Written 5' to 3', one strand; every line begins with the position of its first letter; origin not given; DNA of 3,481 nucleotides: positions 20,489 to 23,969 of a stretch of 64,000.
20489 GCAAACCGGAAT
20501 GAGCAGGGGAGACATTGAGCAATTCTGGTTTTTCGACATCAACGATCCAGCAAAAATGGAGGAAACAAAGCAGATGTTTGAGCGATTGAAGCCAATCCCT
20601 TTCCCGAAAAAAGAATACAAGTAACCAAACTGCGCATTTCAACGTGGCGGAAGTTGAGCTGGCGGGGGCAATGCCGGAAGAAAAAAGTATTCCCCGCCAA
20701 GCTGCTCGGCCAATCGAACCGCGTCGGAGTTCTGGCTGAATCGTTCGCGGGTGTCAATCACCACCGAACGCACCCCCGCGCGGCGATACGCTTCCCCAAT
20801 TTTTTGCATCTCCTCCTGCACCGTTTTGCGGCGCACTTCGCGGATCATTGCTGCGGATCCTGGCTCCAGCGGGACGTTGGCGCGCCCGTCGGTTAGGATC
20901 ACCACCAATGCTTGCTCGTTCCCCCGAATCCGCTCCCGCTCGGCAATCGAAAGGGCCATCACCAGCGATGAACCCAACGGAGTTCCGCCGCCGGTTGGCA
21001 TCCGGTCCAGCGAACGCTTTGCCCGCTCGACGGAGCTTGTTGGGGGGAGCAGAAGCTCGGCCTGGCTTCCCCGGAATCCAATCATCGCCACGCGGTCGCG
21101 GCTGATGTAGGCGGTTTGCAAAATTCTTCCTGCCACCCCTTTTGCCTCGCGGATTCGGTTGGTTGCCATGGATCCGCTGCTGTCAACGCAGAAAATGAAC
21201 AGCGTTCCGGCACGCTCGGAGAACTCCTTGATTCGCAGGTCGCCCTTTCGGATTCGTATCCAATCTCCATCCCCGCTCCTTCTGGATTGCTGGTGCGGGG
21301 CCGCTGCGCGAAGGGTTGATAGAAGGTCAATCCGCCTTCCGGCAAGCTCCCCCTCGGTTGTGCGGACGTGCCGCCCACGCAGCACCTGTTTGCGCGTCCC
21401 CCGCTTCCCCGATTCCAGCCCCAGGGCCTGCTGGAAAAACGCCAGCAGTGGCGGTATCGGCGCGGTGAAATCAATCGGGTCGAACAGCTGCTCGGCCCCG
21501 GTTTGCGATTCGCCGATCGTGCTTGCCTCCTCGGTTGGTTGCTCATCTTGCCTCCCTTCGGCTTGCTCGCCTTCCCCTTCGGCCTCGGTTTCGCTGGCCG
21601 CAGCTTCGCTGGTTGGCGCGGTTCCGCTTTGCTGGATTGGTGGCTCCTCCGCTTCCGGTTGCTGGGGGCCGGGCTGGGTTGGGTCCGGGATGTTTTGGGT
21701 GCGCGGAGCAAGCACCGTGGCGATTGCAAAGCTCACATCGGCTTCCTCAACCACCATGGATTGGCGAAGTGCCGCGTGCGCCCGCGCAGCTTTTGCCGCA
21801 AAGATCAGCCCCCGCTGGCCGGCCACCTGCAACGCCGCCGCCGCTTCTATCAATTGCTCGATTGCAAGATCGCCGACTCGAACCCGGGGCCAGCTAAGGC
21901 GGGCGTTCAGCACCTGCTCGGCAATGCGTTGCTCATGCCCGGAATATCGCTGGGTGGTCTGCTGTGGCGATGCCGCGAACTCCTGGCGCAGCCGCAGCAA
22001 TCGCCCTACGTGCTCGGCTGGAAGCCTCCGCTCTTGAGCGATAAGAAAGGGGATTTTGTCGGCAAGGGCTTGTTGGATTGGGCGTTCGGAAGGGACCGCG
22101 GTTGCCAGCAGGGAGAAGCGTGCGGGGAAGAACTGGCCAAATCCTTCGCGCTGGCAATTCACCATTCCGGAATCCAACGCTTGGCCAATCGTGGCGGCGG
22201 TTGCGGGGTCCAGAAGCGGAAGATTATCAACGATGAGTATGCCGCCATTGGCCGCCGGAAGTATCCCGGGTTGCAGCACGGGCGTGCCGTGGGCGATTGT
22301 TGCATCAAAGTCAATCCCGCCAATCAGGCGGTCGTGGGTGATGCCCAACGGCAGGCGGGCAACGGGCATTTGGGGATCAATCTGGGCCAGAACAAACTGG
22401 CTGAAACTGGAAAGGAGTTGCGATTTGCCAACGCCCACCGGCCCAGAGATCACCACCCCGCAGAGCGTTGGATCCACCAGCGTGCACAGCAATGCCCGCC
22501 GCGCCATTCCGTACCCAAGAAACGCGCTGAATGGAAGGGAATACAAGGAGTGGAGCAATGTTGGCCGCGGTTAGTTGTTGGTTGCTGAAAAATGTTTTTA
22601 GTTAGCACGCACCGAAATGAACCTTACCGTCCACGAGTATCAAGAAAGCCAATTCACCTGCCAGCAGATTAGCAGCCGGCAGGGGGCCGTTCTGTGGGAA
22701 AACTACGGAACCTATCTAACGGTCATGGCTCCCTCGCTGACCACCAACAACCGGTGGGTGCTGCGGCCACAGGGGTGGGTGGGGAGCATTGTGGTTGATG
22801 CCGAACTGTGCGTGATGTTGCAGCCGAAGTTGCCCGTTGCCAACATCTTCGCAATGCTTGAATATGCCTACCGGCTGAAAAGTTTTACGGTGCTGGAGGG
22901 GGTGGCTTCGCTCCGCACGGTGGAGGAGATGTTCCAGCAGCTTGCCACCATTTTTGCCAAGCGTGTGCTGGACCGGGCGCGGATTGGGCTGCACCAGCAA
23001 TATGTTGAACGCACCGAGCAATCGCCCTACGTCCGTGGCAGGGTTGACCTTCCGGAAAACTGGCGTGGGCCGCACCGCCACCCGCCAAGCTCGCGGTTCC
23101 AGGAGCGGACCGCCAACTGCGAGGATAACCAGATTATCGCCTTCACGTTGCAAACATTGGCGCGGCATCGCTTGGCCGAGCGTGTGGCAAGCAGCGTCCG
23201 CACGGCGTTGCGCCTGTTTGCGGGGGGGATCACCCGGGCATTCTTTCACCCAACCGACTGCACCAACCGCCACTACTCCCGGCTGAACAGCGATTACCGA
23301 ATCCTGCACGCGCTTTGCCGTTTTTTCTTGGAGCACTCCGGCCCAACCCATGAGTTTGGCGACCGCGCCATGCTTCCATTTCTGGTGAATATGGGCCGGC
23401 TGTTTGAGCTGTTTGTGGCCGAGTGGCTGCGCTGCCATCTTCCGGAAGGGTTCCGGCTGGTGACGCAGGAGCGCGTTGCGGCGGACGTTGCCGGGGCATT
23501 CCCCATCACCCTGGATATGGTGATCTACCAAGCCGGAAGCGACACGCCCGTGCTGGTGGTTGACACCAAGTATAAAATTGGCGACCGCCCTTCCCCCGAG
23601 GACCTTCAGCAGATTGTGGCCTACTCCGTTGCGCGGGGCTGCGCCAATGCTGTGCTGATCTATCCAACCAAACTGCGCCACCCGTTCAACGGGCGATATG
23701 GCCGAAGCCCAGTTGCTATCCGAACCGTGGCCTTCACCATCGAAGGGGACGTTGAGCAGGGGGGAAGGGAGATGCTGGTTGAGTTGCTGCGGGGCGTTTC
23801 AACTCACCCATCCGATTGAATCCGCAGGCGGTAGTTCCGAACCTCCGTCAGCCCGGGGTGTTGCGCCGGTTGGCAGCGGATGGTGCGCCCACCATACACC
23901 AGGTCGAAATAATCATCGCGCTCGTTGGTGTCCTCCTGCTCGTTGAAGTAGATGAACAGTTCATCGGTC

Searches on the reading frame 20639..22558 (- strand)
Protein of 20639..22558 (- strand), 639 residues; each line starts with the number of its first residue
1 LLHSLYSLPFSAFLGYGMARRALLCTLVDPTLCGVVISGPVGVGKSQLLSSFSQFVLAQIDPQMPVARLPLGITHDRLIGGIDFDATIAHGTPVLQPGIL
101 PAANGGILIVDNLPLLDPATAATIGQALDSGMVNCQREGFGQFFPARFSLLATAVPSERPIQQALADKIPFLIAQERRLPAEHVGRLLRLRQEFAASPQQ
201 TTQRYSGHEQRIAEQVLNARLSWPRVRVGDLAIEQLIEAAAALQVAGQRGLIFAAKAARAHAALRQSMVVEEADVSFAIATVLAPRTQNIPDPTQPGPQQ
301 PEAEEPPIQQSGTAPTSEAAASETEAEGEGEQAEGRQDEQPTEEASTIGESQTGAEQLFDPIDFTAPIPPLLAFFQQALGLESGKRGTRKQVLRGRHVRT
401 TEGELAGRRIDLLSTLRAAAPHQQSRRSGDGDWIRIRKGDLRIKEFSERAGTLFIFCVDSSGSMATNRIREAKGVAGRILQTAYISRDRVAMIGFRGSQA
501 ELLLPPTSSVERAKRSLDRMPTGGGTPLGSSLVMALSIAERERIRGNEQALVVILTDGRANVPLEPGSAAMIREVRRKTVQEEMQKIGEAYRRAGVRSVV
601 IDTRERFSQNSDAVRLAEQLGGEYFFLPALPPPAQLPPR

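Call 51: search_protein_families(library=pfam, proteins=[window:20639-22558:-], max_evalue=0.001)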
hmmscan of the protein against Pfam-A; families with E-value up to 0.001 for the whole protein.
window:20639-22558:- (639 aa): 8 families
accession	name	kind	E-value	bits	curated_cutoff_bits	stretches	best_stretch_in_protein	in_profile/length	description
PF13519.12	VWA_2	-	1.1e-15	58.6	27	1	455-558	2-106/107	von Willebrand factor type A domain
PF17863.7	AAA_lid_2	-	4.5e-10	39.6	22.7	1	234-301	2-68/74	AAA lid domain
PF00092.34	VWA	-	4.7e-09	37.1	23.8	1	455-581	3-133/174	von Willebrand factor type A domain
PF05762.20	VWA_CoxE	-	5.7e-07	29.6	26.4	1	392-577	9-177/222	VWA domain containing CoxE-like protein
PF00493.29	MCM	-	8.8e-06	25.4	23.3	1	35-159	60-176/224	MCM P-loop domain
PF01078.27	Mg_chelatase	-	1e-05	25.5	20.3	1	90-157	92-159/207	Magnesium chelatase, subunit ChlI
PF01882.25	DUF58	-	0.00032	20.4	23.4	0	432-557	15-142/216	Protein of unknown function DUF58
PF07728.20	AAA_5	-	0.00089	19.7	22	0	35-158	2-125/139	AAA domain (dynein-related subfamily)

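Call 62: search_protein_families(library=padloc, proteins=[window:20639-22558:-], max_evalue=0.01)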
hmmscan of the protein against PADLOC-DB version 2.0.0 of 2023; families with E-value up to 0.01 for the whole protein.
window:20639-22558:- (639 aa): 0 families

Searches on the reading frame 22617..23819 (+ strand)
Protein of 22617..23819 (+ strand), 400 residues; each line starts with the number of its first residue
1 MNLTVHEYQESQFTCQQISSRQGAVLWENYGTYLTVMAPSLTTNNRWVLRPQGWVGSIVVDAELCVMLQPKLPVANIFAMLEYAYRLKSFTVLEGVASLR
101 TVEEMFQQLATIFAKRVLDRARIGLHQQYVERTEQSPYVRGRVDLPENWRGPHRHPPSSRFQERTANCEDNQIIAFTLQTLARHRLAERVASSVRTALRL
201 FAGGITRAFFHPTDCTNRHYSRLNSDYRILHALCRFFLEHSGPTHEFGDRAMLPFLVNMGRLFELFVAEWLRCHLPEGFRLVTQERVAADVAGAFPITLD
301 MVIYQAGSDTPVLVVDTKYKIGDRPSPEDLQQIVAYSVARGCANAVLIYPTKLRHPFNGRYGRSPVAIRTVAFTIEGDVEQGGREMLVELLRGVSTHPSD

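Call 51: search_protein_families(library=pfam, proteins=[window:22617-23819:+], max_evalue=0.001)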
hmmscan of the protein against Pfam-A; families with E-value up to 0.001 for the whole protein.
window:22617-23819:+ (400 aa): 2 families
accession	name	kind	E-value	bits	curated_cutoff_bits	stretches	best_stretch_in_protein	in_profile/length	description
PF10117.15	McrBC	-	3.6e-35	121.9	23.9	1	49-350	1-318/318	McrBC 5-methylcytosine restriction system component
PF20247.3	DUF6602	-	0.00078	19.8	27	0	259-318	13-68/104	Domain of unknown function (DUF6602)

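Call 62: search_protein_families(library=padloc, proteins=[window:22617-23819:+], max_evalue=0.01)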
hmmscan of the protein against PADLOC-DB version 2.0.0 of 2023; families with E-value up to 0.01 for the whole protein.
window:22617-23819:+ (400 aa): 0 families
